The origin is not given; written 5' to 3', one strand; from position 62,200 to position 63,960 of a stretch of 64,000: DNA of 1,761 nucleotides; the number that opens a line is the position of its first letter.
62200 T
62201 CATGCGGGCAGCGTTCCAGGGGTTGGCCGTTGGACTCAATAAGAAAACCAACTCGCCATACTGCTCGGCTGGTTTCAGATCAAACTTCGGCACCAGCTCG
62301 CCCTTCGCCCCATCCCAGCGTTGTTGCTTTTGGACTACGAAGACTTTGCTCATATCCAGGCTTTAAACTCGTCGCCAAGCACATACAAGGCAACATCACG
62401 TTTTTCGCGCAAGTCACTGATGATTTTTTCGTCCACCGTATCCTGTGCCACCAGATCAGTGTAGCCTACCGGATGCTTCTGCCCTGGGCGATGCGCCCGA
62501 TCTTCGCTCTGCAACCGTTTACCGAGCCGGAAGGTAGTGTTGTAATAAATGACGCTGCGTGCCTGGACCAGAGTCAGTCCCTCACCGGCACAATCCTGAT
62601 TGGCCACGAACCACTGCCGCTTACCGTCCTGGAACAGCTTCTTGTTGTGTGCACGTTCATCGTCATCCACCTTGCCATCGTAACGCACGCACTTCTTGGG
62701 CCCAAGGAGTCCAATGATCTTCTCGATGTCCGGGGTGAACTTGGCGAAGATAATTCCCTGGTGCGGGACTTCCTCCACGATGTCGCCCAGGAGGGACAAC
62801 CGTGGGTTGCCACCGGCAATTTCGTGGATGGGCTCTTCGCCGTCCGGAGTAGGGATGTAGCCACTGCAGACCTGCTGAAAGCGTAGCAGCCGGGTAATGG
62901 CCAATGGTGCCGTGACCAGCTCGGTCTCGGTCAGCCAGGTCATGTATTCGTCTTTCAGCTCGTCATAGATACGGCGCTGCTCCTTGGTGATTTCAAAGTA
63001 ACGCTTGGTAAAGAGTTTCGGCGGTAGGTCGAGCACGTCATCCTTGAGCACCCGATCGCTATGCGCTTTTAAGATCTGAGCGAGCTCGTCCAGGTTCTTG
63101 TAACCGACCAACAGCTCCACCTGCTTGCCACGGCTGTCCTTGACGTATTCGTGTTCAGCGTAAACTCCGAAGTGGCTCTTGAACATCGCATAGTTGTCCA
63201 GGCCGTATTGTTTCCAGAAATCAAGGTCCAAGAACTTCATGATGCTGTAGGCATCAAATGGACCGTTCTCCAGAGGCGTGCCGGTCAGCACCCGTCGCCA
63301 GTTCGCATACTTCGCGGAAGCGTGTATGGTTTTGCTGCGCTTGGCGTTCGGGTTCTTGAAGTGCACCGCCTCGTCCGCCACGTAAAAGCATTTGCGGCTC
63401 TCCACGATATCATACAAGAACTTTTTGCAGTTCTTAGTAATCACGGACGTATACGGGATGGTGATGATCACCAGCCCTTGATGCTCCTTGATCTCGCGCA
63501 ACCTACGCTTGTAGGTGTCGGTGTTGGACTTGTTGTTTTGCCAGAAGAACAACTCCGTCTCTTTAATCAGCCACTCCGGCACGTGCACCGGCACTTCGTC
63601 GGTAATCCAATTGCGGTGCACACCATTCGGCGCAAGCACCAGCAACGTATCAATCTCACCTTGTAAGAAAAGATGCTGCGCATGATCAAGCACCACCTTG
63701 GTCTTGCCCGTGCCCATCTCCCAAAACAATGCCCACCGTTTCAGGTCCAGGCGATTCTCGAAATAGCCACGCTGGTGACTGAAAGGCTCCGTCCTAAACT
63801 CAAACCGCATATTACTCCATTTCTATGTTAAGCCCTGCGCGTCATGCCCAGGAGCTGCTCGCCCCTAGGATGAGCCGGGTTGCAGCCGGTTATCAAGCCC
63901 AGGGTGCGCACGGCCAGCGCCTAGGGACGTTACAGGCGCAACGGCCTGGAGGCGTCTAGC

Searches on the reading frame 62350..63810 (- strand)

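Call 9: search_protein_families(library=pfam, proteins=[window:62350-63810:-])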
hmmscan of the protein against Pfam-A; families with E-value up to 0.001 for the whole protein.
window:62350-63810:- (486 aa): 2 families
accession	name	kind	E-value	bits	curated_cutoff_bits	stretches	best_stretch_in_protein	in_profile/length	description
PF00176.29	SNF2-rel_dom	-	2.3e-19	70.1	24.9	1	28-291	22-260/290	SNF2-related domain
PF00271.37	Helicase_C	-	3.4e-12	47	23.5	1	341-443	6-110/110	Helicase conserved C-terminal domain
